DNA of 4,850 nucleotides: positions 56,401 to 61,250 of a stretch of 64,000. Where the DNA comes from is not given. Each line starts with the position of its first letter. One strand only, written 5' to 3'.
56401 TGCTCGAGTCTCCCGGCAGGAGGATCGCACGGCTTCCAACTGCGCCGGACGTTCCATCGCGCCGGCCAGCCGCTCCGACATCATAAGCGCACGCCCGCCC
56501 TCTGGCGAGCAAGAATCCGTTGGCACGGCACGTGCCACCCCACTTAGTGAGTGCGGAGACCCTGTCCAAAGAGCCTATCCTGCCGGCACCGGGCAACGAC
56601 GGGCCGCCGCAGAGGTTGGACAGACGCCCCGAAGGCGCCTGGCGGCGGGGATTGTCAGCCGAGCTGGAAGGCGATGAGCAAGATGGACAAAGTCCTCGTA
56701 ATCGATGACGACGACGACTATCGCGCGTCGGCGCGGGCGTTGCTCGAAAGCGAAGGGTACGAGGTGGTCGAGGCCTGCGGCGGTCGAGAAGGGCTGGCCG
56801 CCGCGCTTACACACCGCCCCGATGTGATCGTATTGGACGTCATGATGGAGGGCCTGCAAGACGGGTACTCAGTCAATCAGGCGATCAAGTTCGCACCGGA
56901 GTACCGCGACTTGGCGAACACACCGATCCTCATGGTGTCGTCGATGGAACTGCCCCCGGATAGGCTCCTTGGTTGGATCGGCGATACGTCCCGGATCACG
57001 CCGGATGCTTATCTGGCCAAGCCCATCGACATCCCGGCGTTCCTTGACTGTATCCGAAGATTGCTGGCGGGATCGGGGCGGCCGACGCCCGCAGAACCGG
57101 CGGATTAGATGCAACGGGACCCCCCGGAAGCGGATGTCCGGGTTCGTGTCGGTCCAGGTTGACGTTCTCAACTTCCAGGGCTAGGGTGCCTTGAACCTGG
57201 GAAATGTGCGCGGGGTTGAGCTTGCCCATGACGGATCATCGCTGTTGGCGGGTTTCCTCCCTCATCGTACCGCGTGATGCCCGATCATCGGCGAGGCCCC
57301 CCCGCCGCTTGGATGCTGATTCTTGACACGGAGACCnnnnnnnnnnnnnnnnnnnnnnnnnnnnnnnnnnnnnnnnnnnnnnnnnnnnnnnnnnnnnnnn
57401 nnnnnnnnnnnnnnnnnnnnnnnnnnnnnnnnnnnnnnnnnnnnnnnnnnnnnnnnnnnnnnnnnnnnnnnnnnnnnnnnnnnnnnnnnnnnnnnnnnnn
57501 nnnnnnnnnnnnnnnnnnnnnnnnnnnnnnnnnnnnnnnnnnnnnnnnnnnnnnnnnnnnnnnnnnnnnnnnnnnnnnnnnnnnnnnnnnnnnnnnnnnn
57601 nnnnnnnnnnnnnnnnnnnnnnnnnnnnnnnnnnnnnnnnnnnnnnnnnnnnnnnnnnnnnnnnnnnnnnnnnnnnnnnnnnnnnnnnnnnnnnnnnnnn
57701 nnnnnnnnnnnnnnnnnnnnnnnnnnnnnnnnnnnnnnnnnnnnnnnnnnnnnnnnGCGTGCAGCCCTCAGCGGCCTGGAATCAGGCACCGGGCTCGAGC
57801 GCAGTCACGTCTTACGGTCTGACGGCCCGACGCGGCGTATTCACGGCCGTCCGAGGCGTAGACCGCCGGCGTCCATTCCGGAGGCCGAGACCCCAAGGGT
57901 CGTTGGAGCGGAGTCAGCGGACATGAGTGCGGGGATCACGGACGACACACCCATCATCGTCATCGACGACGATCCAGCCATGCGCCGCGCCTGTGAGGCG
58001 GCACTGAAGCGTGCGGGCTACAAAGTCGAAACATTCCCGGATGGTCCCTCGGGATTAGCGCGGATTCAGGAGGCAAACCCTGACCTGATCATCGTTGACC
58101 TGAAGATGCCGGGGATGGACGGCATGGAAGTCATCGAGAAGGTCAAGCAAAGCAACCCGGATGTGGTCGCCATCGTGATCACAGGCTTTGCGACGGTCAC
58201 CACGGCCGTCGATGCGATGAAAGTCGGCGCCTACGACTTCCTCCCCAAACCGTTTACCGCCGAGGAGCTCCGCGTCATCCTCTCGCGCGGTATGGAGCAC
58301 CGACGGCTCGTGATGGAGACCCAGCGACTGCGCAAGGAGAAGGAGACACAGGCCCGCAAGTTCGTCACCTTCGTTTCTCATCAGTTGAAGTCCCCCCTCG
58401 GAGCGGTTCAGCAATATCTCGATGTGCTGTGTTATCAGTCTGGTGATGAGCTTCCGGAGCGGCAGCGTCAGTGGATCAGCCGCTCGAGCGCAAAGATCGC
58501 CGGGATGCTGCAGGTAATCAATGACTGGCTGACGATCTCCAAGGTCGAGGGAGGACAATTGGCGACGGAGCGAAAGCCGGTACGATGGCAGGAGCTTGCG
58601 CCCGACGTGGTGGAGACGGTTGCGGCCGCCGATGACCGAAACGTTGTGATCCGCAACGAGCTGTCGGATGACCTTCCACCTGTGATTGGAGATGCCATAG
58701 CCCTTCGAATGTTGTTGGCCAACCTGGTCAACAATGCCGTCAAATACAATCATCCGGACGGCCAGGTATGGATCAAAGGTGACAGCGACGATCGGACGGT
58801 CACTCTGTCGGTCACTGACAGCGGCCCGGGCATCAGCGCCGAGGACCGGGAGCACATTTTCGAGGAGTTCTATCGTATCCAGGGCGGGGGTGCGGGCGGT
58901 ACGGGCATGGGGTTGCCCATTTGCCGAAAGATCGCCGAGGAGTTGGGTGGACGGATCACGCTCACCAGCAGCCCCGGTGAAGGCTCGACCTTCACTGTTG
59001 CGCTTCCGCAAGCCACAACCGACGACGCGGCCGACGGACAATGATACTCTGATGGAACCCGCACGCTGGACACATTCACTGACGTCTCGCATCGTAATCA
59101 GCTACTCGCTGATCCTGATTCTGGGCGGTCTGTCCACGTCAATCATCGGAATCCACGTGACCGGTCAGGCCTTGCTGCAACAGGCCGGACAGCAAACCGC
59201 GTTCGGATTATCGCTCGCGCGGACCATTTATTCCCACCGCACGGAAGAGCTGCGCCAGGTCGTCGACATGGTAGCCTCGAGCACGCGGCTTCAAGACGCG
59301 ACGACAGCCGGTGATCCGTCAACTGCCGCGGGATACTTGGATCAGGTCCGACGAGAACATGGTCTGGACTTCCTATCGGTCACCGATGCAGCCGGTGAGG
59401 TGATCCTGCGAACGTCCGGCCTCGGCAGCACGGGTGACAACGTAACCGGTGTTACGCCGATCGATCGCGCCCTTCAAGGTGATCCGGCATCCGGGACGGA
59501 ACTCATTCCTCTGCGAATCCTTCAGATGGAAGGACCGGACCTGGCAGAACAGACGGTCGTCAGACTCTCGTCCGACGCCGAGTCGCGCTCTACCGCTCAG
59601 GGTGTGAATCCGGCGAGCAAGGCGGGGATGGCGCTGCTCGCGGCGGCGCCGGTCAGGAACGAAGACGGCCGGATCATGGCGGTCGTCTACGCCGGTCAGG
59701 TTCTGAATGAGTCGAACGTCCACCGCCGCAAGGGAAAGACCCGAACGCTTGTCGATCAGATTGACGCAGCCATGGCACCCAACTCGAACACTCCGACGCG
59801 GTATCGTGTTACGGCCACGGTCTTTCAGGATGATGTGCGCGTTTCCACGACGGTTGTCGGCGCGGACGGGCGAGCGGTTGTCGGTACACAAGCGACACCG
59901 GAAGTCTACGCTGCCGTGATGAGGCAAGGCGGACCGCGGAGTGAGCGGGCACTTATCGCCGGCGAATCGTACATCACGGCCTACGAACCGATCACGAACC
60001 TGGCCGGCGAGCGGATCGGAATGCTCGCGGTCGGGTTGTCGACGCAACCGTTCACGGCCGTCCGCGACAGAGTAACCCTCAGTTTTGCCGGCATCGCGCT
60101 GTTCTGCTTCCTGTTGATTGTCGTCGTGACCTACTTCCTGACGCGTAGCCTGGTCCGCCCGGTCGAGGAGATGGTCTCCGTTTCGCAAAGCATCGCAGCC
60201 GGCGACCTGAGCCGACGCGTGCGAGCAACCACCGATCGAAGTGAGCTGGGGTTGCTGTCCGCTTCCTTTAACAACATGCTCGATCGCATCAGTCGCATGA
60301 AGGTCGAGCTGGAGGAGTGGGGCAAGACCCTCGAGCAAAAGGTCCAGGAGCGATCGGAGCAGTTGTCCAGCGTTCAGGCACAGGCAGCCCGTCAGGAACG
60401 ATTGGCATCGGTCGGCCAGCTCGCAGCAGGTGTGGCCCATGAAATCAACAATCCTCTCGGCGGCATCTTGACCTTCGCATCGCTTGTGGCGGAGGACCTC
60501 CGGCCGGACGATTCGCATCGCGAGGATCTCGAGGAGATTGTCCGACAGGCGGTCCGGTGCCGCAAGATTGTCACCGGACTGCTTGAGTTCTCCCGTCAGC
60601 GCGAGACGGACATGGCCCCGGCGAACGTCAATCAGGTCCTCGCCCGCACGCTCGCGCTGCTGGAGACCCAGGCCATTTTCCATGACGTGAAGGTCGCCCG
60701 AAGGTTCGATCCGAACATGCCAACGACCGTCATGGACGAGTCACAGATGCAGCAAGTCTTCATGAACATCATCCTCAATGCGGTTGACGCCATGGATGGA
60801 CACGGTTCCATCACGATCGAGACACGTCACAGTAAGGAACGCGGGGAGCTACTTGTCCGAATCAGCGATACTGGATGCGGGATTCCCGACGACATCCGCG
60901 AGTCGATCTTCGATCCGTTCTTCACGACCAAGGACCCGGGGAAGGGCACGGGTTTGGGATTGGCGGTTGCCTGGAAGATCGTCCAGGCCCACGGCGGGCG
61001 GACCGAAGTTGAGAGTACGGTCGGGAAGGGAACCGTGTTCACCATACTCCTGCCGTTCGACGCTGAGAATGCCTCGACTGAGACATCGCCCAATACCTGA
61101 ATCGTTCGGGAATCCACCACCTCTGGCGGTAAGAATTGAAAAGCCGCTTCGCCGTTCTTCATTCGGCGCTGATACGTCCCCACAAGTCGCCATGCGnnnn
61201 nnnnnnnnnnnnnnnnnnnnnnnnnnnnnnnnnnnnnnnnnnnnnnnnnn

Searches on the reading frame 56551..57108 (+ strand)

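Call 10: search_protein_families(library=pfam, proteins=[window:56551-57108:+], max_evalue=0.001)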
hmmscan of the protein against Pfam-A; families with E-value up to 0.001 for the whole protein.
window:56551-57108:+ (185 aa): 1 family
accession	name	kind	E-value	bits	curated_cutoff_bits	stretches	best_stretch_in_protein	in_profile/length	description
PF00072.30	Response_reg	-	5.1e-15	56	30.2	1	48-138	1-85/111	Response regulator receiver domain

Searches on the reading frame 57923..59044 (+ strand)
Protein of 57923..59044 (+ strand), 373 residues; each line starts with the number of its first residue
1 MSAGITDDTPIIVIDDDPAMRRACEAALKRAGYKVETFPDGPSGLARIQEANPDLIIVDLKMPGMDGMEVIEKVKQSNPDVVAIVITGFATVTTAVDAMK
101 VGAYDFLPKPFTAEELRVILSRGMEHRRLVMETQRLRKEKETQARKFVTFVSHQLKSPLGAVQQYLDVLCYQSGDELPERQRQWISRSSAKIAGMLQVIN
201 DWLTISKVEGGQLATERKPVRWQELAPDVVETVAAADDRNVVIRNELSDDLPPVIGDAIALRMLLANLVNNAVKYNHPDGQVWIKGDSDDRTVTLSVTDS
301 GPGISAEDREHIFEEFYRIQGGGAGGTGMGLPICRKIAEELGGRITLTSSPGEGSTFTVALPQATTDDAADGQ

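Call 10: search_protein_families(library=pfam, proteins=[window:57923-59044:+], max_evalue=0.001)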
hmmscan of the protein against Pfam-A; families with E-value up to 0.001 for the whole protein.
window:57923-59044:+ (373 aa): 4 families
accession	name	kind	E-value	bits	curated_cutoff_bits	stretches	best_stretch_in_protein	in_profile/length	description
PF00072.30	Response_reg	-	8e-32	110.2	30.2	1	11-119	1-109/111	Response regulator receiver domain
PF02518.31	HATPase_c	-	5.7e-31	107.7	26.4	1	256-364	1-110/111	Histidine kinase-, DNA gyrase B-, and HSP90-like ATPase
PF00512.31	HisKA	-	7.3e-10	39.2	26.9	1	145-211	3-66/66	His Kinase A (phospho-acceptor) domain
PF13581.12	HATPase_c_2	-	4.5e-06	27.1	27.4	1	260-341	31-112/127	Histidine kinase-like ATPase domain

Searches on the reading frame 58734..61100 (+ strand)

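Call 10: search_protein_families(library=pfam, proteins=[window:58734-61100:+], max_evalue=0.001)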
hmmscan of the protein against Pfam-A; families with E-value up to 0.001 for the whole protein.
window:58734-61100:+ (788 aa): 7 families
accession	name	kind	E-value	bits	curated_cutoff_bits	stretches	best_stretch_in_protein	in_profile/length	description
PF02518.31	HATPase_c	-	4.1e-28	98.5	26.4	1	668-776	2-110/111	Histidine kinase-, DNA gyrase B-, and HSP90-like ATPase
PF17202.10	sCache_3_3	-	1.3e-26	93.4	28.8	1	337-444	7-104/107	Single cache domain 3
PF00672.30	HAMP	-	2.9e-14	53.5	25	1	468-520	1-52/53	HAMP domain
PF00512.31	HisKA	-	3.4e-14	53.1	26.9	1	561-623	3-64/66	His Kinase A (phospho-acceptor) domain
PF17201.10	Cache_3-Cache_2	-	2.7e-13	50.3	27.7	1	359-438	100-185/299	Cache 3/Cache 2 fusion domain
PF14827.12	dCache_3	-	1.1e-09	38.7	25.7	1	168-325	21-145/239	Double sensory domain of two-component sensor kinase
PF17203.10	sCache_3_2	-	1.2e-09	38.8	28.4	1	332-442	36-133/140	Single cache domain 3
